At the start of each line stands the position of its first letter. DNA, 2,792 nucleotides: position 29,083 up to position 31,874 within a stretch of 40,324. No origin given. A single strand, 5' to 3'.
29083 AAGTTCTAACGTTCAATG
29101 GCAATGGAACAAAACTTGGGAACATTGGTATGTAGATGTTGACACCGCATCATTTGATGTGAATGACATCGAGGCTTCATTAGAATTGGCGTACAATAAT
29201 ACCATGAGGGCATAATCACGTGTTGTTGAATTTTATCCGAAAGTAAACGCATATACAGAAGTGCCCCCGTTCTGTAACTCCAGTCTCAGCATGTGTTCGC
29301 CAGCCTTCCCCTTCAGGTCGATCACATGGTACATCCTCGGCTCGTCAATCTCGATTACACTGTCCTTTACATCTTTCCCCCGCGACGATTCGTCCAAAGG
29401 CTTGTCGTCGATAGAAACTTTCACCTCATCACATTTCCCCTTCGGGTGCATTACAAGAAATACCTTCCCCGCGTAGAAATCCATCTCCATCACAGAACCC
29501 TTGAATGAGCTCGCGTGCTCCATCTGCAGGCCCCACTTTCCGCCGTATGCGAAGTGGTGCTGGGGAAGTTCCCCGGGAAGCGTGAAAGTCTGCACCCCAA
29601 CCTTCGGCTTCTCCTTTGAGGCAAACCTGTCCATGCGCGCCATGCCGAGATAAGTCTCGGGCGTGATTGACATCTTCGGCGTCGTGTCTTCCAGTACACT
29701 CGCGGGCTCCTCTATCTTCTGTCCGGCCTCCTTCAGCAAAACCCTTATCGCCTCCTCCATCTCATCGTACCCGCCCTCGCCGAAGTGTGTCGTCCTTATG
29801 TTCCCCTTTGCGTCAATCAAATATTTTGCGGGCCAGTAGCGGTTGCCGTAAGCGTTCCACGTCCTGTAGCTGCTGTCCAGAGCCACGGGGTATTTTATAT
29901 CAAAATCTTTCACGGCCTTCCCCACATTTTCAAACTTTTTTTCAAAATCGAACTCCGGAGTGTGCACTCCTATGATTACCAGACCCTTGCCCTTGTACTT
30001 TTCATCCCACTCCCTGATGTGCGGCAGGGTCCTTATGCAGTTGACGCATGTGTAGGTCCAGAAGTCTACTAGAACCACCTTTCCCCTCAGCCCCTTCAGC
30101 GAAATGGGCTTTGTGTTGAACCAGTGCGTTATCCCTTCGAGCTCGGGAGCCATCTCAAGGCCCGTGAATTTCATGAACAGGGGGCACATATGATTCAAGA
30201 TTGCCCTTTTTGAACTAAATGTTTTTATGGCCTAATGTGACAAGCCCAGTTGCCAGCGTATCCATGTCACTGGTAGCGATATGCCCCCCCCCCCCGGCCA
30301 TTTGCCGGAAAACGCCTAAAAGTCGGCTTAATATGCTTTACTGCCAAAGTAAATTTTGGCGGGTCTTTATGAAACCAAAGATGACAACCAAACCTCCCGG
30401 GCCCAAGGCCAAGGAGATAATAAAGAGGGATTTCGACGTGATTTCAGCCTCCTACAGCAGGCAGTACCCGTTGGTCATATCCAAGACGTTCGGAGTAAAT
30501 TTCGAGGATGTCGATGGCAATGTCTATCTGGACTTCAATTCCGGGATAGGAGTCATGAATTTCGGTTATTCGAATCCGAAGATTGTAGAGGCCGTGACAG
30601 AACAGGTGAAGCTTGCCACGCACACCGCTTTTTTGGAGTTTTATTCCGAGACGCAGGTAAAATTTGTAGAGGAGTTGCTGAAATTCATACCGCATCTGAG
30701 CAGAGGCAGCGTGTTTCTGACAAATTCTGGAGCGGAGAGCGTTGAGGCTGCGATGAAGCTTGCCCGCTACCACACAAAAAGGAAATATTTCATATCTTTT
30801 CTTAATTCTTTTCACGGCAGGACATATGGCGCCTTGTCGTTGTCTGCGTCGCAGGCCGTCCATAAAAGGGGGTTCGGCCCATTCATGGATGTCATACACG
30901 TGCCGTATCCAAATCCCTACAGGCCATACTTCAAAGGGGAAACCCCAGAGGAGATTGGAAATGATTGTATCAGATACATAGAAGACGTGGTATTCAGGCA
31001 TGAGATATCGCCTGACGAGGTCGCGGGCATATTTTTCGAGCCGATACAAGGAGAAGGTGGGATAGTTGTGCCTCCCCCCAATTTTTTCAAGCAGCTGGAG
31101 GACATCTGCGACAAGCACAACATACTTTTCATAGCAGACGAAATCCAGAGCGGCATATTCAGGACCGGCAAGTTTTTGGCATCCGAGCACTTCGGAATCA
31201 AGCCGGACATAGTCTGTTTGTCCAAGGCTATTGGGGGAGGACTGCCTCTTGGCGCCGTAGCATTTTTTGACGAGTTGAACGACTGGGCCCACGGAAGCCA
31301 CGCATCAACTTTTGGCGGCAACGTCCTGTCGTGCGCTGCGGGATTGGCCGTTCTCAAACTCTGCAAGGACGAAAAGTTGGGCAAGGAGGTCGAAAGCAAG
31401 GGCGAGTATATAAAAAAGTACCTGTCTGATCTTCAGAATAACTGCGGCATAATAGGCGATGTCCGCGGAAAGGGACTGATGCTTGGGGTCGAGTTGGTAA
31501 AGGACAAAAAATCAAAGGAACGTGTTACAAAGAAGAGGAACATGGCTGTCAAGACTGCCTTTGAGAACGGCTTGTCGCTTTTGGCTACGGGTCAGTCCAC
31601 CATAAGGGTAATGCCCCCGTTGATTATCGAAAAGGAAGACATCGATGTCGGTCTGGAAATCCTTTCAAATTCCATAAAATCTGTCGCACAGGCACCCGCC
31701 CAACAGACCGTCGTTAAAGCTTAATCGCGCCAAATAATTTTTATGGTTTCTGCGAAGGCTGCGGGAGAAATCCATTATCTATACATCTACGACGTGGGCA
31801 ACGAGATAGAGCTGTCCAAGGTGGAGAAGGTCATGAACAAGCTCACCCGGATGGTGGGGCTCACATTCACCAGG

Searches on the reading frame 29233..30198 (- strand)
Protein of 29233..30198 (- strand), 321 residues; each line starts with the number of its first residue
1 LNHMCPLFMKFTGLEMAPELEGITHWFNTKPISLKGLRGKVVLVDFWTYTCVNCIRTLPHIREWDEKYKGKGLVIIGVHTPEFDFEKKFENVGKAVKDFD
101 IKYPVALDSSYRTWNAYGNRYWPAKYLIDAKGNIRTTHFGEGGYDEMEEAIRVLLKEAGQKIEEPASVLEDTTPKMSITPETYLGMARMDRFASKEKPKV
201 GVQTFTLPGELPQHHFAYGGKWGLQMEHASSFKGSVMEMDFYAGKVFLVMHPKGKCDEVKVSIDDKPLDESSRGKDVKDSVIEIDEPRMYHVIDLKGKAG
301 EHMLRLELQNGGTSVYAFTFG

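Call 92: search_protein_families(library=pfam, max_evalue=0.00001, proteins=[window:29233-30198:-])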
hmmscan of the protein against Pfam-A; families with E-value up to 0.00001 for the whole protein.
window:29233-30198:- (321 aa): 4 families
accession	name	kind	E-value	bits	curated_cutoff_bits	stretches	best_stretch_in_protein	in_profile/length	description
PF17991.7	Thioredoxin_10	-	1.2e-30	107.4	27.1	1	179-321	1-142/142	Thioredoxin like C-terminal domain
PF00578.27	AhpC-TSA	-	7.7e-14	52.1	26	1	17-135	5-122/124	AhpC/TSA family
PF08534.16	Redoxin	-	3.3e-13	50.1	26.6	1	29-142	18-136/148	Redoxin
PF13905.12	Thioredoxin_8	-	7.5e-10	39.5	27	1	39-134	1-94/94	Thioredoxin-like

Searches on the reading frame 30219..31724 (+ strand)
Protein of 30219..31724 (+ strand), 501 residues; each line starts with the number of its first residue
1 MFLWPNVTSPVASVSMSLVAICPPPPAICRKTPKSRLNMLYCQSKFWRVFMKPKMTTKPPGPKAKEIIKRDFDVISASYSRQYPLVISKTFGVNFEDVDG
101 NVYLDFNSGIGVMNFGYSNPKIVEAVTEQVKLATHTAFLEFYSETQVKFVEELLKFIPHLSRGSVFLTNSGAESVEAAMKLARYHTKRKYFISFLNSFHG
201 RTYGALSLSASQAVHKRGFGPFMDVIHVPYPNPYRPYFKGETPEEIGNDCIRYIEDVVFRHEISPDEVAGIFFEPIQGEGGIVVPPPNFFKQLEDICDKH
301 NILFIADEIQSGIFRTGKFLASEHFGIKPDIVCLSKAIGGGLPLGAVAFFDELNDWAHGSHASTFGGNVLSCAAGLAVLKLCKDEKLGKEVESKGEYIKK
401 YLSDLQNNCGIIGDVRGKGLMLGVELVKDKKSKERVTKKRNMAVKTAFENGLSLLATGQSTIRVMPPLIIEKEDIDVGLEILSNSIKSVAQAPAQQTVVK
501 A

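Call 92: search_protein_families(library=pfam, max_evalue=0.00001, proteins=[window:30219-31724:+])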
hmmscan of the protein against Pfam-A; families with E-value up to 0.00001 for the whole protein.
window:30219-31724:+ (501 aa): 1 family
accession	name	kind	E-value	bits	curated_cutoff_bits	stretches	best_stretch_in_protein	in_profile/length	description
PF00202.27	Aminotran_3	-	9.9e-120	400.3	30.5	1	78-484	4-401/403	Aminotransferase class-III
